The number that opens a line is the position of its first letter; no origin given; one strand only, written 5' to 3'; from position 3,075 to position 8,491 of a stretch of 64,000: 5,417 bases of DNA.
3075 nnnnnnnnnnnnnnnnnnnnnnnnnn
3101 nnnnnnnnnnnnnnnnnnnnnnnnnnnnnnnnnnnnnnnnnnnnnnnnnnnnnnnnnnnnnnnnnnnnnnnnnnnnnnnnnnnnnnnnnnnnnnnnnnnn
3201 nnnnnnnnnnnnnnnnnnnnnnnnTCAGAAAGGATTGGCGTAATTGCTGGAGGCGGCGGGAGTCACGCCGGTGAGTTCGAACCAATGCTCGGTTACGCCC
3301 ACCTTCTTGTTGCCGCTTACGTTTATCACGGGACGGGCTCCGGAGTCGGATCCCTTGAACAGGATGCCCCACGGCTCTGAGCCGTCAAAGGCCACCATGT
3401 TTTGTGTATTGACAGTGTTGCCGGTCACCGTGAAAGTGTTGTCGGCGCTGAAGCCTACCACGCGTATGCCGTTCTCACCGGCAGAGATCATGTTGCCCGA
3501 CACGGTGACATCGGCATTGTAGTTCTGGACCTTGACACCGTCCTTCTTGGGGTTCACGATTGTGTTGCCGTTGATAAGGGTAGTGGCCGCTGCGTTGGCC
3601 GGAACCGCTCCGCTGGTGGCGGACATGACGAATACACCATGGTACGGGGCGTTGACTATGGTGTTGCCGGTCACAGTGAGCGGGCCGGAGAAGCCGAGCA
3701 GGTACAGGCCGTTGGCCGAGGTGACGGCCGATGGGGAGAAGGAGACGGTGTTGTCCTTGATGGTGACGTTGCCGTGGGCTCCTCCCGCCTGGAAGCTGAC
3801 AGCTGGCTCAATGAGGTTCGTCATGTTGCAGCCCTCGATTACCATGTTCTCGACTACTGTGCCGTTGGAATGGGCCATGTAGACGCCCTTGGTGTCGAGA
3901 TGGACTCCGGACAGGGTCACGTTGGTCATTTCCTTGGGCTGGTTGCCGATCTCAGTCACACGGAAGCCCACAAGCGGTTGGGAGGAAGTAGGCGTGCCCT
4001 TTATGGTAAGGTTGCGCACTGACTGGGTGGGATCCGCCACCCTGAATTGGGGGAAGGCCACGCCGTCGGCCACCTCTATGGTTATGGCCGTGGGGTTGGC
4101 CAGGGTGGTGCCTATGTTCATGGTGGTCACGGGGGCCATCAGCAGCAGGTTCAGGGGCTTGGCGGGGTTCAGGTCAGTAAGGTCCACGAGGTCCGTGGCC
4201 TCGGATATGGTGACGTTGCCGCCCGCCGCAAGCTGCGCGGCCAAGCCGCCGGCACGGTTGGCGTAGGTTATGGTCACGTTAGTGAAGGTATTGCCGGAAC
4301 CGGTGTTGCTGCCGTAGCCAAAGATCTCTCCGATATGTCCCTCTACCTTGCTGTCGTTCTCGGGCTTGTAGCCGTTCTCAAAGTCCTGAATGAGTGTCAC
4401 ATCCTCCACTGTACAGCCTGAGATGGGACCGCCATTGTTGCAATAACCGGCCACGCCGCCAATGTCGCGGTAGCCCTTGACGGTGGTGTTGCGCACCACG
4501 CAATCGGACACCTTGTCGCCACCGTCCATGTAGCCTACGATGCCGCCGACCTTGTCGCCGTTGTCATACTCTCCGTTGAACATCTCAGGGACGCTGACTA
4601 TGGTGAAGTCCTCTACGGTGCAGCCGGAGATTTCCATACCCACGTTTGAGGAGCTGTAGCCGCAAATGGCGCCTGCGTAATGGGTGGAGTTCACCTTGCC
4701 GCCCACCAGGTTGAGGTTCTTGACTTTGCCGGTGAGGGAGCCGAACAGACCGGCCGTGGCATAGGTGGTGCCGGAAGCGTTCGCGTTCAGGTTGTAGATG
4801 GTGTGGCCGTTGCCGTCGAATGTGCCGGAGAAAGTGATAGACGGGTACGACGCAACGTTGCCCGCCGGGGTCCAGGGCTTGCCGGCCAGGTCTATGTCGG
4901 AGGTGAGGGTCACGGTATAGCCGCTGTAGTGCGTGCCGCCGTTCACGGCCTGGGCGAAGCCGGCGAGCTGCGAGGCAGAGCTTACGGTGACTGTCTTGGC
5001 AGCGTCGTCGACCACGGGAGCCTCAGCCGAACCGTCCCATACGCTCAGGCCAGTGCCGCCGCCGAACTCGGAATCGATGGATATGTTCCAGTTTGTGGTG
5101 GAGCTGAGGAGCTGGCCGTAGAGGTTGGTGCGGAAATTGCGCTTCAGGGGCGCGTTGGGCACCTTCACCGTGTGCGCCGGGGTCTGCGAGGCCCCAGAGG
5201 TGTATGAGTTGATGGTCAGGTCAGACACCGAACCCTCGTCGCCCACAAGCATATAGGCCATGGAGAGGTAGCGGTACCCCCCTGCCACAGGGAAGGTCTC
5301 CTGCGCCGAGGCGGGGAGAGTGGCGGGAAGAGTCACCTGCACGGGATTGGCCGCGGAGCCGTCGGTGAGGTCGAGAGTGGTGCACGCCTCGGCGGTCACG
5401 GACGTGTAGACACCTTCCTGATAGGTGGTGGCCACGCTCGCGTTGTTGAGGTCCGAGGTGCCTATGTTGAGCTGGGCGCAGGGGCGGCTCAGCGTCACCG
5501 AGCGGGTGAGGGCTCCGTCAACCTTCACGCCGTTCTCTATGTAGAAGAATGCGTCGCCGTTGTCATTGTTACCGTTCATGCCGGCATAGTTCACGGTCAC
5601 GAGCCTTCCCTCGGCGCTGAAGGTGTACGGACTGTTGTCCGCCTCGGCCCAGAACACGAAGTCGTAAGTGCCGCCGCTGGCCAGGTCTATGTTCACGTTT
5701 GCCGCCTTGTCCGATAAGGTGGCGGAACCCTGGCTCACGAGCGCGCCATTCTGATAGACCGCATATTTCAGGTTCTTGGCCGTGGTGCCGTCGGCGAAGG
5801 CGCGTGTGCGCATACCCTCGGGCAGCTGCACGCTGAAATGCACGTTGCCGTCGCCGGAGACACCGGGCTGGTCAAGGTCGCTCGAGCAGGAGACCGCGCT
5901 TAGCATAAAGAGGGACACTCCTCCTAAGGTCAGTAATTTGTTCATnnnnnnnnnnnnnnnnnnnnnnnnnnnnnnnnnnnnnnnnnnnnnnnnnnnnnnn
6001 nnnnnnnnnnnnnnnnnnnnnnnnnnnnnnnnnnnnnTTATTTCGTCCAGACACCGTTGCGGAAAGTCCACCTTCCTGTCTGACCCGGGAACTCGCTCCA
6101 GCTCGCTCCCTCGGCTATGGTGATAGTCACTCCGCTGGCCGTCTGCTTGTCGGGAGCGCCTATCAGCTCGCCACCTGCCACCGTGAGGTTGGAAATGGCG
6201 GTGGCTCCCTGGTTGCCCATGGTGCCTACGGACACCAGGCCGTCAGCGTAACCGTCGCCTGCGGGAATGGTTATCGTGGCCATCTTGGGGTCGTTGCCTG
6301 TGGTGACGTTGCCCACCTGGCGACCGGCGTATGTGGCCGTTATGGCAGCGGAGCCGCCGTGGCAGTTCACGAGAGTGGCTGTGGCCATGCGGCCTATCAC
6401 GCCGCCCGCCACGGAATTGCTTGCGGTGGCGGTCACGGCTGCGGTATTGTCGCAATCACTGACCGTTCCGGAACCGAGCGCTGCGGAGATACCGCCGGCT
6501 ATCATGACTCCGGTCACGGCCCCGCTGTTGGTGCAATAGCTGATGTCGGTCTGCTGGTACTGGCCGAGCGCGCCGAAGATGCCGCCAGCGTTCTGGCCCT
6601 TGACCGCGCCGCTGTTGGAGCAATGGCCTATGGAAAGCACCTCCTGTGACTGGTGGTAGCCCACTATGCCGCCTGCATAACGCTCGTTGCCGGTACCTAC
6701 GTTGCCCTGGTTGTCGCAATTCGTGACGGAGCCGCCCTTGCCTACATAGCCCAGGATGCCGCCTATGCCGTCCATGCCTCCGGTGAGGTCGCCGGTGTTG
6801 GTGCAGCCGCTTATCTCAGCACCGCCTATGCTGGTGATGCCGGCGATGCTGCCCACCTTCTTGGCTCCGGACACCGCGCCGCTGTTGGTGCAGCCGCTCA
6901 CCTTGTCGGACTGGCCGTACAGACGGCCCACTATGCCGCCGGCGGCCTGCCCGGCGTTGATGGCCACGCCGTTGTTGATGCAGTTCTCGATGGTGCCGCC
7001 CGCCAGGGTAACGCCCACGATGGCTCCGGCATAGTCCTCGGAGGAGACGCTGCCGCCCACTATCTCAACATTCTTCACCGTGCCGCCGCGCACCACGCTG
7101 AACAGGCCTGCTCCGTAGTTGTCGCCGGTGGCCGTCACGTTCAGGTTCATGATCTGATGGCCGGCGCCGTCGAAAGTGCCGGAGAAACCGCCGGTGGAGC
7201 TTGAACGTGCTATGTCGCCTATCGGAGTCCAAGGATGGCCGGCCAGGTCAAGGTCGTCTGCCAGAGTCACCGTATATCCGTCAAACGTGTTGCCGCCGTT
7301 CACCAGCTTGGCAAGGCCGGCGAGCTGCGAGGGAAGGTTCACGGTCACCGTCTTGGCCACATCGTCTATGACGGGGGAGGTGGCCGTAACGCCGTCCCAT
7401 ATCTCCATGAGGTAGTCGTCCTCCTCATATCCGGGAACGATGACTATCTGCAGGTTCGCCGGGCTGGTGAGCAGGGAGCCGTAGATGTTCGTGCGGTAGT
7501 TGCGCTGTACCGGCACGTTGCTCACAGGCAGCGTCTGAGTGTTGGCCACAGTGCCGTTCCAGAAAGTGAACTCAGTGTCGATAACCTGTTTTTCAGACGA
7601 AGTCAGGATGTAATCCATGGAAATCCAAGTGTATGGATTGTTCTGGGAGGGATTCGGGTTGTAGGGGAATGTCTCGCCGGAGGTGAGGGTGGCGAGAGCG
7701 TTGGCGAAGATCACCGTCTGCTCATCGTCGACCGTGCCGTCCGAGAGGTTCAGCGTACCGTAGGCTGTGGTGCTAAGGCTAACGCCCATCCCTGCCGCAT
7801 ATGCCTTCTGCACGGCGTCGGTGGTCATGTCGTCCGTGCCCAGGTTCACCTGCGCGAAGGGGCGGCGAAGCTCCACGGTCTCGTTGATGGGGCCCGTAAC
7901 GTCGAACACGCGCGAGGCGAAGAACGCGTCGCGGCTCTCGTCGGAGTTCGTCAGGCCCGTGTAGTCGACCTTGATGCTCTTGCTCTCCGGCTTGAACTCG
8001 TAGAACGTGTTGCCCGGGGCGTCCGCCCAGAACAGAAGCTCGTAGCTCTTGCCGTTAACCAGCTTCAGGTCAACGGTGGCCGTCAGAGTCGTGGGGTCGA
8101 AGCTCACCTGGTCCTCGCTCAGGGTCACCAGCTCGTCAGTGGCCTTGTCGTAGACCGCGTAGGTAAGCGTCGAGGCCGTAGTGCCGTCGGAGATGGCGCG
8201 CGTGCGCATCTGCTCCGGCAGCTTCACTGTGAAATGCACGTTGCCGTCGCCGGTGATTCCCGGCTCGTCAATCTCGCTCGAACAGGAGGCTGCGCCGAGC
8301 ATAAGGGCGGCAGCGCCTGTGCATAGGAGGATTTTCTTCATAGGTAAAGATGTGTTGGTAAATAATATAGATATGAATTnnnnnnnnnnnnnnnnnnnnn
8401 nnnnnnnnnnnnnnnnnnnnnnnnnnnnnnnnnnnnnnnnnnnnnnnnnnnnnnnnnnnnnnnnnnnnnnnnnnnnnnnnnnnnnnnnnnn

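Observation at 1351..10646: Type-V-pilus (Mfa/Fim-like) operon whose three subunit paralogs carry large GLUG-repeat and beta-helix C-terminal extensions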

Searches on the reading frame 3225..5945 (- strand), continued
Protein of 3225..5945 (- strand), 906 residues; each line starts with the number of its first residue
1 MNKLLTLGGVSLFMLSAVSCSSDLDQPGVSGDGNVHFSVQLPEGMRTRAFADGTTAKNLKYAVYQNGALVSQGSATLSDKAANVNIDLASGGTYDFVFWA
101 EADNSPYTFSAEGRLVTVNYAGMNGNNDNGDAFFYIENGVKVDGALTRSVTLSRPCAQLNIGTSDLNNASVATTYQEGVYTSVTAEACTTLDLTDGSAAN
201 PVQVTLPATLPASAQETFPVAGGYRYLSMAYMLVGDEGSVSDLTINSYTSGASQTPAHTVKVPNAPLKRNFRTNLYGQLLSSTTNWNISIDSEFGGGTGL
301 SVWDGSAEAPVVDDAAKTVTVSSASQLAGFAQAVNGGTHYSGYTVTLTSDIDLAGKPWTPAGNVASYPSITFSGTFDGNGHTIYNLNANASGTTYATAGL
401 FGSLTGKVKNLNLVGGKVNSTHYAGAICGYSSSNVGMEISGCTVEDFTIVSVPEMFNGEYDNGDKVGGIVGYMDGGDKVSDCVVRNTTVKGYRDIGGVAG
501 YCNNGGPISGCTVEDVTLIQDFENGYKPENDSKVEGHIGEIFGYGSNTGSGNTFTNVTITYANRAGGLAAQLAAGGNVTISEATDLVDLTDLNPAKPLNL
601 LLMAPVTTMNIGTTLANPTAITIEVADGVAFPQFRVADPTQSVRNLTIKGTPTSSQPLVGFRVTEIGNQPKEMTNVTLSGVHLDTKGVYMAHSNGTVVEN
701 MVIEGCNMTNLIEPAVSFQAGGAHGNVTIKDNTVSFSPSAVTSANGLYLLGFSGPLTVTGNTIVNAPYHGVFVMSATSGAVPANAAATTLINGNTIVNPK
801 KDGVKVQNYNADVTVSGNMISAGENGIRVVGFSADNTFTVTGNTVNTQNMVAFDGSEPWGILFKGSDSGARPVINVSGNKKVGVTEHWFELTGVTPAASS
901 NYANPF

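Call 46: find_encoding_contigs(protein=P0021, flank=10000, max_places=2)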
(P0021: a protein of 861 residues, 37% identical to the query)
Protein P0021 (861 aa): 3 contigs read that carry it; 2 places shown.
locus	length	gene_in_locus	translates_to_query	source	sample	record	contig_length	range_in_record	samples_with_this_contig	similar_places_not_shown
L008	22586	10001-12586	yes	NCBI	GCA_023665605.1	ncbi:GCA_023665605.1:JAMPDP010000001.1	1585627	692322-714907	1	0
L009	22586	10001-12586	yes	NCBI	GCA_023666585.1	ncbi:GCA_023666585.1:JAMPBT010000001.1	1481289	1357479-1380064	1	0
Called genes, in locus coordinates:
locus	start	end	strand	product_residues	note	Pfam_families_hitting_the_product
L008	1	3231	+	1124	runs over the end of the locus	PF00873:ACR_tran, PF03176:MMPL, PF00873:ACR_tran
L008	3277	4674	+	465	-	PF02321:OEP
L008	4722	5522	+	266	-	PF24894:Hexapep_GlmU (faint), PF25084:LbH_EIF2B (faint), PF25087:GMPPB_C, PF00132:Hexapep, PF21711:DCTN5 (weak), PF13720:Acetyltransf_11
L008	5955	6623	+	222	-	PF12099:DUF3575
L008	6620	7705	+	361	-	PF20200:DUF6562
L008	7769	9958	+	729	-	PF20200:DUF6562 (weak)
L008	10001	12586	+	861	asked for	PF20200:DUF6562 (weak), PF05048:NosD (weak), PF13229:Beta_helix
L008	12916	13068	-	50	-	-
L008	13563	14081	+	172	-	PF11396:PepSY_like (faint)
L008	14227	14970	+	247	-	PF13568:OMP_b-brl_2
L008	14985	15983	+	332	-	PF11751:PorP_SprF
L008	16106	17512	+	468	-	PF03781:FGE-sulfatase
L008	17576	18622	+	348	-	-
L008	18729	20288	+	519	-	PF12081:GldM_1st, PF21601:GldM_2nd, PF21602:GldM_3rd, PF12080:GldM_4th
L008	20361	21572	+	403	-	PF19841:GldN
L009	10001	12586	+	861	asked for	PF20200:DUF6562 (weak), PF05048:NosD (weak), PF13229:Beta_helix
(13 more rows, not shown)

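Call 79: search_protein_families(library=pfam, proteins=[P0033, P0069, P0072, P0097, P0117, P0018, P0030, P0083], max_evalue=0.01)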
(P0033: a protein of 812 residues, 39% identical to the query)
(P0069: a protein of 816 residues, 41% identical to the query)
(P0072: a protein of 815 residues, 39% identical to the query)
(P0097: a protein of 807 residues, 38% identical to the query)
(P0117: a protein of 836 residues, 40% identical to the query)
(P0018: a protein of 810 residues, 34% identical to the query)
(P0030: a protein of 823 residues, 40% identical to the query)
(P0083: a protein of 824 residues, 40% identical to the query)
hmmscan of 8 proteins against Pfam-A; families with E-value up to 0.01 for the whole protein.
P0033 (812 aa): 4 families
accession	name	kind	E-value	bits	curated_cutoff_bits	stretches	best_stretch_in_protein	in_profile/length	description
PF20200.4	DUF6562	-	5.3e-18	65.9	25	1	77-303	67-302/304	Family of unknown function (DUF6562)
PF08842.16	Mfa2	-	1.1e-06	28.9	21.2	1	42-176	16-164/277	Fimbrillin-A associated anchor proteins Mfa1 and Mfa2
PF07581.17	Glug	-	0.00021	21.9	20.5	1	422-450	1-28/28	The GLUG motif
PF13229.12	Beta_helix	-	0.0092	16.1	25.9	0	639-746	8-114/158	Right handed beta helix region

P0069 (816 aa): 4 families
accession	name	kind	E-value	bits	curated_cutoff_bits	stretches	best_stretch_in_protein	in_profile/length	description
PF20200.4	DUF6562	-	5.6e-18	65.9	25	1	79-304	69-300/304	Family of unknown function (DUF6562)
PF08842.16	Mfa2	-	4.8e-06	26.8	21.2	1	54-180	29-166/277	Fimbrillin-A associated anchor proteins Mfa1 and Mfa2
PF07581.17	Glug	-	1.2e-05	25.8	20.5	1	426-454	1-28/28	The GLUG motif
PF13229.12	Beta_helix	-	0.00033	20.8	25.9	0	643-750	8-114/158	Right handed beta helix region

P0072 (815 aa): 4 families
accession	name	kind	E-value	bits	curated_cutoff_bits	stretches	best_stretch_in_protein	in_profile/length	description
PF20200.4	DUF6562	-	1.5e-14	54.6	25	1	81-306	70-302/304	Family of unknown function (DUF6562)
PF08842.16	Mfa2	-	8.2e-06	26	21.2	1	54-209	28-196/277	Fimbrillin-A associated anchor proteins Mfa1 and Mfa2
PF07581.17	Glug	-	3.6e-05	24.3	20.5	1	425-453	1-28/28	The GLUG motif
PF13229.12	Beta_helix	-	7.3e-05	22.9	25.9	1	642-749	8-114/158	Right handed beta helix region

P0097 (807 aa): 4 families
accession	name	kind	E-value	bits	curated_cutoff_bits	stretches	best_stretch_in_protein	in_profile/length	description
PF20200.4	DUF6562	-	9.8e-18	65.1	25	1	83-305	70-302/304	Family of unknown function (DUF6562)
PF08842.16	Mfa2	-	1.3e-06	28.7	21.2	1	46-208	18-196/277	Fimbrillin-A associated anchor proteins Mfa1 and Mfa2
PF13229.12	Beta_helix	-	0.0031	17.6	25.9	0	659-750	61-143/158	Right handed beta helix region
PF07581.17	Glug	-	0.0067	17.2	20.5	1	424-450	1-27/28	The GLUG motif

P0117 (836 aa): 3 families
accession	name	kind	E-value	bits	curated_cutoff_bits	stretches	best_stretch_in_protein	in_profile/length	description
PF20200.4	DUF6562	-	1.2e-13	51.7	25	1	89-307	72-297/304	Family of unknown function (DUF6562)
PF08842.16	Mfa2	-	5.5e-06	26.6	21.2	1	92-208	61-183/277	Fimbrillin-A associated anchor proteins Mfa1 and Mfa2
PF05342.19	Peptidase_M26_N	-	0.0026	17.5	27.7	1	638-721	174-250/250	M26 IgA1-specific Metallo-endopeptidase N-terminal region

P0018 (810 aa): 3 families
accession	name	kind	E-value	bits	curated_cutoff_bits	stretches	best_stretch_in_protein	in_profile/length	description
PF20200.4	DUF6562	-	1.8e-11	44.5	25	1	68-301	53-304/304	Family of unknown function (DUF6562)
PF05342.19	Peptidase_M26_N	-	8.8e-07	28.8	27.7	0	647-695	203-250/250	M26 IgA1-specific Metallo-endopeptidase N-terminal region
PF07581.17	Glug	-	9.1e-07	29.3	20.5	0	463-492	1-25/28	The GLUG motif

P0030 (823 aa): 3 families
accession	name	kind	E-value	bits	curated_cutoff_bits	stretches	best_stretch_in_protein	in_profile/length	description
PF20200.4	DUF6562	-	1.4e-11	44.8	25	1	80-298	69-301/304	Family of unknown function (DUF6562)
PF05342.19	Peptidase_M26_N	-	3.3e-08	33.5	27.7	1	357-436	177-250/250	M26 IgA1-specific Metallo-endopeptidase N-terminal region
PF07581.17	Glug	-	3.7e-07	30.6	20.5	0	724-752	1-25/28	The GLUG motif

P0083 (824 aa): 4 families
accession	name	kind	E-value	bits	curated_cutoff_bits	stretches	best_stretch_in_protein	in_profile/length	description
PF07581.17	Glug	-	9.2e-12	45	20.5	1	725-753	1-25/28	The GLUG motif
PF20200.4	DUF6562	-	9.2e-11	42.2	25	1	81-297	70-300/304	Family of unknown function (DUF6562)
PF05342.19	Peptidase_M26_N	-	1.1e-08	35.1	27.7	1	358-437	177-250/250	M26 IgA1-specific Metallo-endopeptidase N-terminal region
PF02018.23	CBM_4_9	-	0.0055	17.5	25.9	0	57-147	26-108/136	Carbohydrate binding domain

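Call 88: search_solved_structures(query=A2, max_evalue=1)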
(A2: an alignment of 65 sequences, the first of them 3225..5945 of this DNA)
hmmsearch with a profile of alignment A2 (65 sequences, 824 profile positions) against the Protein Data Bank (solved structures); distinct sequences matched with E-value up to 1: 0.

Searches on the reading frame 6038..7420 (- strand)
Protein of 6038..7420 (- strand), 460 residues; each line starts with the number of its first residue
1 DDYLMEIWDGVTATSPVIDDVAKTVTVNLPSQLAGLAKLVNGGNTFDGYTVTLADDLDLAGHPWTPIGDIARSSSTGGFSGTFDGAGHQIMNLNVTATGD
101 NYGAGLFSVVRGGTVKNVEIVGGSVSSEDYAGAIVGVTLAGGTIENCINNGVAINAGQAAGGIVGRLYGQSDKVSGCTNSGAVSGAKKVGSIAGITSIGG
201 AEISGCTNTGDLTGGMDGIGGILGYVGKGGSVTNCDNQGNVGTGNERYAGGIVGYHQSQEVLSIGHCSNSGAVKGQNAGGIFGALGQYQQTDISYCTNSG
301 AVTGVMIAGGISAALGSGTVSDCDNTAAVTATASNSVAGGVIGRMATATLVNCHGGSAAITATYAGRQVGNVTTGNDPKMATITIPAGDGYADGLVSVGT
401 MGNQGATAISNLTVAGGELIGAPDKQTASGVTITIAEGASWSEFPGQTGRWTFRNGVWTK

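Call 57: search_protein_families(library=pfam, proteins=[window:6038-7420:-], max_evalue=5)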
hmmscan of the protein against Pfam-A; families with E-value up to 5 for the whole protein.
window:6038-7420:- (460 aa): 2 families
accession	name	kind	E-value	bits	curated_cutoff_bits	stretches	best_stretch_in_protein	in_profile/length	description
PF07581.17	Glug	-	1.5e-08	34.9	20.5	6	157-184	2-28/28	The GLUG motif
PF05342.19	Peptidase_M26_N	-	0.18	11.5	27.7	1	76-147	184-246/250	M26 IgA1-specific Metallo-endopeptidase N-terminal region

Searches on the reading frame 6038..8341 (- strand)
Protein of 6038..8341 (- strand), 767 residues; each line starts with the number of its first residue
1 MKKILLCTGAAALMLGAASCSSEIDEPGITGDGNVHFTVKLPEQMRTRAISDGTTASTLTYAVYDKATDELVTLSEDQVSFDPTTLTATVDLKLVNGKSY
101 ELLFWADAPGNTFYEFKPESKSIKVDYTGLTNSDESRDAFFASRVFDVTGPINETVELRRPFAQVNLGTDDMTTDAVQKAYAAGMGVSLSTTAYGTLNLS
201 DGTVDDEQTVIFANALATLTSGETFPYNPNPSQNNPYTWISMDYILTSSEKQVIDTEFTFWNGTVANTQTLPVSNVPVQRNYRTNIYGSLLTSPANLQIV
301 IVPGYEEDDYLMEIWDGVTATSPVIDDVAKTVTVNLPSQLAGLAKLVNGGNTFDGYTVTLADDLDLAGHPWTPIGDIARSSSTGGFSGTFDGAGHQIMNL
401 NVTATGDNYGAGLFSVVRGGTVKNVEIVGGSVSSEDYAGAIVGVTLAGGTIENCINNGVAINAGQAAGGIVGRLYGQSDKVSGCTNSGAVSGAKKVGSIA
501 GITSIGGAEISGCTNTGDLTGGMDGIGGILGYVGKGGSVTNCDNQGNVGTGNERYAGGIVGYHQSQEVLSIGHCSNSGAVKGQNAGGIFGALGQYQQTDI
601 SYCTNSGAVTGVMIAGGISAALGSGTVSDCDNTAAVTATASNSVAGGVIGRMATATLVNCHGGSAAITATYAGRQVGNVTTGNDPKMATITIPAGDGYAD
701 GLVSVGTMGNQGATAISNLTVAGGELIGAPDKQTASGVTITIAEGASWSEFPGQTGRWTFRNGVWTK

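Call 3: search_protein_families(library=pfam, proteins=[window:6038-8341:-], max_evalue=0.01)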
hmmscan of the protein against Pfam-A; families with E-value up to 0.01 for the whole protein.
window:6038-8341:- (767 aa): 2 families
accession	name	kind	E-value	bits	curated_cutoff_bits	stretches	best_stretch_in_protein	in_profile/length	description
PF20200.4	DUF6562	-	1.7e-14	54.4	25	1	72-308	57-298/304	Family of unknown function (DUF6562)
PF07581.17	Glug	-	5.2e-06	27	20.5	0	464-491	2-28/28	The GLUG motif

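Call 4: search_protein_families(library=ncbifam, proteins=[window:6038-8341:-], max_evalue=0.01)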
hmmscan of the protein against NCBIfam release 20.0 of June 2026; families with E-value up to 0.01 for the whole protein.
window:6038-8341:- (767 aa): 1 family
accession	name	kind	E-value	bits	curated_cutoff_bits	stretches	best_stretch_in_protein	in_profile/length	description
NF038041.1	fim_Mfa1_fam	subfamily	0.0001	21.7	130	1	3-86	3-104/495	Mfa1 family fimbria major subunit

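Call 7: search_solved_structures(query=window:6038-8341:-, max_evalue=1)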
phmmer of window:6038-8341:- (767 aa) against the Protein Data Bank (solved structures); distinct sequences matched with E-value up to 1: 1.
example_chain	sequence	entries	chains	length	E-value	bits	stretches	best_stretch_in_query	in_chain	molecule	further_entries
2j3h_A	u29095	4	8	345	0.54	11.8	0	436-499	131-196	NADP-DEPENDENT OXIDOREDUCTASE P1 | NADPH-dependent oxidoreductase 2-alkenal reductase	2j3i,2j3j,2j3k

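Call 52: find_encoding_contigs(protein=window:6038-8341:-, flank=10000, max_places=4)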
Protein window:6038-8341:- (767 aa): no gene with exactly this product is on record in the collection.
